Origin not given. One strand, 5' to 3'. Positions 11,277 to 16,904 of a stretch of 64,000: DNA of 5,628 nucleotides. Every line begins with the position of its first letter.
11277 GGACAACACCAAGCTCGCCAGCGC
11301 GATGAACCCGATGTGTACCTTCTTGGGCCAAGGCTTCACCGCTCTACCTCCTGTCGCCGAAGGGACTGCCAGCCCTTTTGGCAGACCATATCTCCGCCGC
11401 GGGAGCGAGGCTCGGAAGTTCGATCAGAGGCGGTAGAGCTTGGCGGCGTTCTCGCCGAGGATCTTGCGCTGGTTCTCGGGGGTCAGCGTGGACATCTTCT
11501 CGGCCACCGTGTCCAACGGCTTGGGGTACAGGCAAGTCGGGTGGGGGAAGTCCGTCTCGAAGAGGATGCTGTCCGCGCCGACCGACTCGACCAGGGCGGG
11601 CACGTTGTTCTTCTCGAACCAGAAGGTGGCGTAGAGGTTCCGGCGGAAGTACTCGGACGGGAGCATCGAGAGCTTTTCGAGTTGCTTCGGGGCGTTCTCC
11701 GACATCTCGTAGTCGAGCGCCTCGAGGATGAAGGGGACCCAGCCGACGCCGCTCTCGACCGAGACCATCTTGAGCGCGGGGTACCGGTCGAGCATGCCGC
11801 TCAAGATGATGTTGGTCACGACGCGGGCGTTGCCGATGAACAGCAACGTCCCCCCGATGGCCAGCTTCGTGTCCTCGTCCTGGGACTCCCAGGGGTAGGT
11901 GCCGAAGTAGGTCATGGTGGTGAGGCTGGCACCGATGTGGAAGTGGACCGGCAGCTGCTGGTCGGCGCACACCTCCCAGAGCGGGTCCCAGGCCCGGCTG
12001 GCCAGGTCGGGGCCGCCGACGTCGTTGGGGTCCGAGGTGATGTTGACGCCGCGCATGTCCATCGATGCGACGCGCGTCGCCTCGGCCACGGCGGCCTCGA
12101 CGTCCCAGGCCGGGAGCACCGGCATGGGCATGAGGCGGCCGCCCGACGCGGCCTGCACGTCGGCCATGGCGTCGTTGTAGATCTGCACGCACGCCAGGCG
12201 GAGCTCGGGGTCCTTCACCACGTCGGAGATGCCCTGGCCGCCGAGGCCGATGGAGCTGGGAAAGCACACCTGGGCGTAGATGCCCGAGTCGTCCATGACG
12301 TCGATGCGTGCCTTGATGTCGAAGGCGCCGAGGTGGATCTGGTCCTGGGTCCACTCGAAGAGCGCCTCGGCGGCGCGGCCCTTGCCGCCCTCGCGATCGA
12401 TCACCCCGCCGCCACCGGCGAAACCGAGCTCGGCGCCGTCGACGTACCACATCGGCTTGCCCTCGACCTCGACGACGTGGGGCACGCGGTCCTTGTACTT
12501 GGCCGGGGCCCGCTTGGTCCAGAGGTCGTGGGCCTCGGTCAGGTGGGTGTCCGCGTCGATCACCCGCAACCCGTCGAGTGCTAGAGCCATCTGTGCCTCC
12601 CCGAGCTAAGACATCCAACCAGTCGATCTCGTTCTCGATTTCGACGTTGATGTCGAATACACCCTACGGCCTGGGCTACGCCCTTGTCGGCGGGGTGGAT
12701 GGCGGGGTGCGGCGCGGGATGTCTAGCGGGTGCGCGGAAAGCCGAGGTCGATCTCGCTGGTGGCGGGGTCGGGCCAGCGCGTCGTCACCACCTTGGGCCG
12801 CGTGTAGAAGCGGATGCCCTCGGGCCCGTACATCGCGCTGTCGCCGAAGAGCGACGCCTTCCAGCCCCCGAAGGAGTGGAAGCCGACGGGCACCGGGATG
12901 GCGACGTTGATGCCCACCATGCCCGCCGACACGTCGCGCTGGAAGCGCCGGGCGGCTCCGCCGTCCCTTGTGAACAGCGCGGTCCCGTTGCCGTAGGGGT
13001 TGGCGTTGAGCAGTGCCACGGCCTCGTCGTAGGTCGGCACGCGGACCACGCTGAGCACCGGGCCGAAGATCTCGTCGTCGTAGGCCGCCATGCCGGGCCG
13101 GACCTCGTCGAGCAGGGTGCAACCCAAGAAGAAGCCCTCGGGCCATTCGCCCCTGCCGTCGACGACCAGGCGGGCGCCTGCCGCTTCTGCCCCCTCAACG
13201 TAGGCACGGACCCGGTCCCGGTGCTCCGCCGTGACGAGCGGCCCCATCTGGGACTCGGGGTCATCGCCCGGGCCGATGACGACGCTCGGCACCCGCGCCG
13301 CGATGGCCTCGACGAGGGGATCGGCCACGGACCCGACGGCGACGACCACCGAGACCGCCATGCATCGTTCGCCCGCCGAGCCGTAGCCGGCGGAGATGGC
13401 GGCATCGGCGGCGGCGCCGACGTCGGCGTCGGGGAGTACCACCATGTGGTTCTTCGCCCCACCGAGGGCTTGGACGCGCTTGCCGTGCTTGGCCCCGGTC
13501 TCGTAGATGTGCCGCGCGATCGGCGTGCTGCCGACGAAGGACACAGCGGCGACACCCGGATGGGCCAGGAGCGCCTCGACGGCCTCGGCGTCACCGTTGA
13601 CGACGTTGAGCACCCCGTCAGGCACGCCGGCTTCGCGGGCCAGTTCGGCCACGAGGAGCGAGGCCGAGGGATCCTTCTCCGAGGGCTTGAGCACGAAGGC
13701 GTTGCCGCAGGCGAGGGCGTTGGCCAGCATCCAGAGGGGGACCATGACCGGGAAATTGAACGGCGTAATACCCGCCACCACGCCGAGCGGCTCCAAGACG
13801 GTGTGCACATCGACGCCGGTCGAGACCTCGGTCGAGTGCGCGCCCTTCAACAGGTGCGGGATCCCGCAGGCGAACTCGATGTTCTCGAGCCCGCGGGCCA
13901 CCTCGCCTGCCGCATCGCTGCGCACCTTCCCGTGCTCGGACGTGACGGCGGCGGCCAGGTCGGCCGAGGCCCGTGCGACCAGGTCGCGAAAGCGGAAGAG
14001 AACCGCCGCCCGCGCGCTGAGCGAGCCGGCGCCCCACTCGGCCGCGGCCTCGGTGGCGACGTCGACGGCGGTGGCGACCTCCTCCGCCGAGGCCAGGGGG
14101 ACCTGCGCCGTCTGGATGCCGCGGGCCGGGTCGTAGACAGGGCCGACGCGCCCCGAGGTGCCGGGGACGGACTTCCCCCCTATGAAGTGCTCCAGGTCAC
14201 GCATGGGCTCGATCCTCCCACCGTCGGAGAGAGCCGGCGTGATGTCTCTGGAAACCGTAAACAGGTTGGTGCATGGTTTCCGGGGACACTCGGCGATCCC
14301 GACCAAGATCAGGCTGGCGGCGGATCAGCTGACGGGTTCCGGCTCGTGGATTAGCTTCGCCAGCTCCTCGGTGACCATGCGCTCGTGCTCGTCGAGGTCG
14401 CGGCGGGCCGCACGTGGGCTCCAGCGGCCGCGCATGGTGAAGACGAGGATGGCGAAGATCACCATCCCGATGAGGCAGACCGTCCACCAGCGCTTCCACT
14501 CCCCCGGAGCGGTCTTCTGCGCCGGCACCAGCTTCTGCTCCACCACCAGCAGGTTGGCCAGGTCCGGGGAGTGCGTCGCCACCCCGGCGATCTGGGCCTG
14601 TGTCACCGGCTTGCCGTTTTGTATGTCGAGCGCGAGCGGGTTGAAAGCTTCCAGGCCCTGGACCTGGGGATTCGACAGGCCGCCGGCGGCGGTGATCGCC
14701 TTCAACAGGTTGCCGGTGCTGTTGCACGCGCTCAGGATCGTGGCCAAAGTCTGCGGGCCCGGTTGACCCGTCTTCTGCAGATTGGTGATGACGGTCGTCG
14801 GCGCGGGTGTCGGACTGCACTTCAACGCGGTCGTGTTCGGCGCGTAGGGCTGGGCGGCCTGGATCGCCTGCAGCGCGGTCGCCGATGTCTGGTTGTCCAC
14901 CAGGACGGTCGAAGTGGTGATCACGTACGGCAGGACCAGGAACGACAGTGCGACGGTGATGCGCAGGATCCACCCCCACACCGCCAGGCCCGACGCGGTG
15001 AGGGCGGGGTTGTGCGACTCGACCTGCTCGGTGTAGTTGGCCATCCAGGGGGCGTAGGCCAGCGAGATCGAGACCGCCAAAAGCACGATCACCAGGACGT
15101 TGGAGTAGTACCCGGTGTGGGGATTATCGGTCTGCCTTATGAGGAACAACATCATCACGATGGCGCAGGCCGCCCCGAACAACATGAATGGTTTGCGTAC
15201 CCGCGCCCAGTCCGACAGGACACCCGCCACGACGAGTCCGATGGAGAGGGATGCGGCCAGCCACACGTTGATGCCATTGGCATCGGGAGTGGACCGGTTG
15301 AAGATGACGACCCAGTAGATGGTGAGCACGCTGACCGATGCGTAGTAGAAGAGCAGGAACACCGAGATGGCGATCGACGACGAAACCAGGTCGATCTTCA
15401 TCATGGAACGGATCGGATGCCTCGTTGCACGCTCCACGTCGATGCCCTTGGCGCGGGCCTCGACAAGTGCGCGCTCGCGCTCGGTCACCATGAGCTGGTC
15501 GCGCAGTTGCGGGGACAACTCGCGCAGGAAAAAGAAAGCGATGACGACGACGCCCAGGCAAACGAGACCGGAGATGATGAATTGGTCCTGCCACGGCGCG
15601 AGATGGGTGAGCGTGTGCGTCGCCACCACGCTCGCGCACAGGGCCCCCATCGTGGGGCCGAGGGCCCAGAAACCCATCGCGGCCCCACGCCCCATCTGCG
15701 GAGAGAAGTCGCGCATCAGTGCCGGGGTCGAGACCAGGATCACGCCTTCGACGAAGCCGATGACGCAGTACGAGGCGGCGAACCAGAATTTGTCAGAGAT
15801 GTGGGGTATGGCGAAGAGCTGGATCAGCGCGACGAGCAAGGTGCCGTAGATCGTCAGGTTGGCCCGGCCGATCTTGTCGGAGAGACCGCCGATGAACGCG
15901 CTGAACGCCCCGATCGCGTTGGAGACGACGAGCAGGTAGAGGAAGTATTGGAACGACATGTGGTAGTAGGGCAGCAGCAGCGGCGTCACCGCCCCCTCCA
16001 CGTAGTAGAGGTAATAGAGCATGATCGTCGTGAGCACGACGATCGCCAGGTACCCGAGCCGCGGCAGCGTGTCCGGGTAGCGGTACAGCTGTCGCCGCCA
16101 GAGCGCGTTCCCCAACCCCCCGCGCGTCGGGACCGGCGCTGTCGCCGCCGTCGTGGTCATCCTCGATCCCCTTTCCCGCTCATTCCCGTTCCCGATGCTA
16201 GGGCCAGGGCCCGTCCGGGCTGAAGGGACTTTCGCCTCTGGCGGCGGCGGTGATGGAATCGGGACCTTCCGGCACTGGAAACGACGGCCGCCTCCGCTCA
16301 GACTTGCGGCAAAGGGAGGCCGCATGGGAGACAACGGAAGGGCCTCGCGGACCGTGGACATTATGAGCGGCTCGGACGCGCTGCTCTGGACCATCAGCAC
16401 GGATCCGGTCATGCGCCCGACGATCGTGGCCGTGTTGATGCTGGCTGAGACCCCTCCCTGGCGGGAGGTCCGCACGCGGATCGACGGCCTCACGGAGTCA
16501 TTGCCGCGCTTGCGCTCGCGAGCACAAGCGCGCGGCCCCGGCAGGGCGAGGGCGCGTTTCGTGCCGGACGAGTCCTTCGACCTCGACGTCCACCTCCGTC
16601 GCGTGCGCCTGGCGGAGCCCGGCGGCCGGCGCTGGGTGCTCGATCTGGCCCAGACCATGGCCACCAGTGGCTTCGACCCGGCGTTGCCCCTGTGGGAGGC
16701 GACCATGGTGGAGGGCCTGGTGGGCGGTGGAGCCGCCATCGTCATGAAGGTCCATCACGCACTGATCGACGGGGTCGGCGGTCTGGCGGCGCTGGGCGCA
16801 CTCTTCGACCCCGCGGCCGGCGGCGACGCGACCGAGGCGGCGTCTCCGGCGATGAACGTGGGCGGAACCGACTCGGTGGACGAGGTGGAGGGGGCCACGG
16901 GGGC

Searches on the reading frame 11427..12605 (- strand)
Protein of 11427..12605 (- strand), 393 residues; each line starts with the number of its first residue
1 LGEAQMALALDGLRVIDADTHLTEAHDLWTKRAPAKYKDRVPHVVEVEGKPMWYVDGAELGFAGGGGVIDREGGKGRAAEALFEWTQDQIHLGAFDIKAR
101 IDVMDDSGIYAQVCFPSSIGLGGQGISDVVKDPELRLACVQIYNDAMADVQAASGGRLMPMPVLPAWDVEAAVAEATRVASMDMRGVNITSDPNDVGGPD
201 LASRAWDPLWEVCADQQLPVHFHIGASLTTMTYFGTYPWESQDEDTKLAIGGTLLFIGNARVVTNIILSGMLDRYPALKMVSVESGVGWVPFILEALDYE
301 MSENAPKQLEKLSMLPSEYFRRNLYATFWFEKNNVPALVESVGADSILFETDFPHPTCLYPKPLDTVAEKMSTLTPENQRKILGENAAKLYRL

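Call 47: search_protein_families(library=pfam, proteins=[window:11427-12605:-], max_evalue=0.00001)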
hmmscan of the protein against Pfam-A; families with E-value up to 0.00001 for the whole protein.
window:11427-12605:- (393 aa): 1 family
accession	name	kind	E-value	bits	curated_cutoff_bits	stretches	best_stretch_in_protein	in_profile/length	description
PF04909.20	Amidohydro_2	-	1.4e-33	117.3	26.4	1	16-393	1-289/289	Amidohydrolase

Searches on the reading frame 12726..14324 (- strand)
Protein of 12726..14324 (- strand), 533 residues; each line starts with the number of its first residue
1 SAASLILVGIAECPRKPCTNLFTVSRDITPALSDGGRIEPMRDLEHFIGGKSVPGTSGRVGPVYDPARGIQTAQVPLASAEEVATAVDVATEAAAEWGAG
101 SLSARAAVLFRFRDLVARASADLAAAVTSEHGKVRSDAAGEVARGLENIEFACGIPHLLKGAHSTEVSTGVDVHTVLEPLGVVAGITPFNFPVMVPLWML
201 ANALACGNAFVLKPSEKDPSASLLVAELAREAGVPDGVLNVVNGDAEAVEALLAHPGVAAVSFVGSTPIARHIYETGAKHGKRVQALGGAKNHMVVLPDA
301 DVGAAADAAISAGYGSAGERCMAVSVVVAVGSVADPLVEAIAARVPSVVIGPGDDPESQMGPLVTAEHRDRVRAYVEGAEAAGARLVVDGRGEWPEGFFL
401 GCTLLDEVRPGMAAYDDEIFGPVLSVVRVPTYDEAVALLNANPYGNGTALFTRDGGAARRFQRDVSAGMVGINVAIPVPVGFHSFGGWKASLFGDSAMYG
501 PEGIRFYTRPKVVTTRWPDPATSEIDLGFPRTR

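Call 47: search_protein_families(library=pfam, proteins=[window:12726-14324:-], max_evalue=0.00001)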
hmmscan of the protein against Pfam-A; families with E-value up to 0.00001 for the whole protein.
window:12726-14324:- (533 aa): 1 family
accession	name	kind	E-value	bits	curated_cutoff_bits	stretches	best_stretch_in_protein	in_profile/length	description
PF00171.27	Aldedh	-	1.9e-135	452.4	23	1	60-513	8-461/461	Aldehyde dehydrogenase family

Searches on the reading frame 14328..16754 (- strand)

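Call 47: search_protein_families(library=pfam, proteins=[window:14328-16754:-], max_evalue=0.00001)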
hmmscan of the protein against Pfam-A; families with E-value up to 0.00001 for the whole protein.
window:14328-16754:- (809 aa): 2 families
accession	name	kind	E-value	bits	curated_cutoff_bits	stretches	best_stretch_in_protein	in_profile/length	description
PF07690.21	MFS_1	-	1.5e-30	106.7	33.4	2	241-588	3-332/347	Major Facilitator Superfamily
PF00083.30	Sugar_tr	-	2.8e-06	26.9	22.3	1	276-606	53-407/452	Sugar (and other) transporter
